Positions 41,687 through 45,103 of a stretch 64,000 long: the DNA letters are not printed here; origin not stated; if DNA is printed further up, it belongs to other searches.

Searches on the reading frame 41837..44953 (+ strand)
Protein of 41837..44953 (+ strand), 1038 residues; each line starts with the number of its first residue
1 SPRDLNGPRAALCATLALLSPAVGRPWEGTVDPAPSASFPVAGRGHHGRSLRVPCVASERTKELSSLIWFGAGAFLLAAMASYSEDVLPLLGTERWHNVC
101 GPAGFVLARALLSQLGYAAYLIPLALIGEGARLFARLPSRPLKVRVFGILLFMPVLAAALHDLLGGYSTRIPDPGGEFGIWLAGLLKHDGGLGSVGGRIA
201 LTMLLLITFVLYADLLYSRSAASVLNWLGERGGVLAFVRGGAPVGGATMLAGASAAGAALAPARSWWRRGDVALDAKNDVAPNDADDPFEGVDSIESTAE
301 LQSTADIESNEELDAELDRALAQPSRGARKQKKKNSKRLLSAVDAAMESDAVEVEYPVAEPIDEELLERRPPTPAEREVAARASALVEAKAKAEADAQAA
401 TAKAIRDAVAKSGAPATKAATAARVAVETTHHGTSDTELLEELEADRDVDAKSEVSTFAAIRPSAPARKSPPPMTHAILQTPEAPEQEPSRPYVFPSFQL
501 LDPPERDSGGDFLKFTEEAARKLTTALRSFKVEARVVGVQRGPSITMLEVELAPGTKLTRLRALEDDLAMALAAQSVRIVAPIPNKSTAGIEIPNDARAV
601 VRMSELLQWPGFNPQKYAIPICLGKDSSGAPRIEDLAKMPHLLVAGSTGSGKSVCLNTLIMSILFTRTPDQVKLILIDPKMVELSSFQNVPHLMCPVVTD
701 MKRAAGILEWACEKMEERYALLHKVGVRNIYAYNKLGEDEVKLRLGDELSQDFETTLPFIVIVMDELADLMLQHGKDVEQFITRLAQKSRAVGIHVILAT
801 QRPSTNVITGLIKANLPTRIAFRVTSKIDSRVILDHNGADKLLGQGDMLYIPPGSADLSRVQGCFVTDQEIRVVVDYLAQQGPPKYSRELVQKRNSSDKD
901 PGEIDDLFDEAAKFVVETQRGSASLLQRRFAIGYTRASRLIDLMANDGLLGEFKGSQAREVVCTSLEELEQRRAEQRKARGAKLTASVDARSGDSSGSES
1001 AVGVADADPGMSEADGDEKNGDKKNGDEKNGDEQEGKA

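Call 58: search_protein_families(library=pfam, proteins=[window:41837-44953:+], max_evalue=0.0001)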
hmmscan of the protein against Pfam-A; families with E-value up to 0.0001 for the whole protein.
window:41837-44953:+ (1038 aa): 5 families
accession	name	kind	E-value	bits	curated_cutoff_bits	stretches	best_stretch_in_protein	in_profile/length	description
PF01580.24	FtsK_SpoIIIE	-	7.3e-61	205.9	24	1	613-804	12-220/221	FtsK/SpoIIIE family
PF17854.6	FtsK_alpha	-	1.1e-27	96.6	22.9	1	495-595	1-101/101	FtsK alpha domain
PF09397.16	FtsK_gamma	-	2e-22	79.1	30.6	1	903-963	2-62/63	Ftsk gamma domain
PF13491.11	FtsK_4TM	-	4e-15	56.3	23.1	1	60-216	3-162/171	4TM region of DNA translocase FtsK/SpoIIIE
PF12846.13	AAA_10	-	2.2e-06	27.4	27.5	0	639-682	21-60/362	AAA-like domain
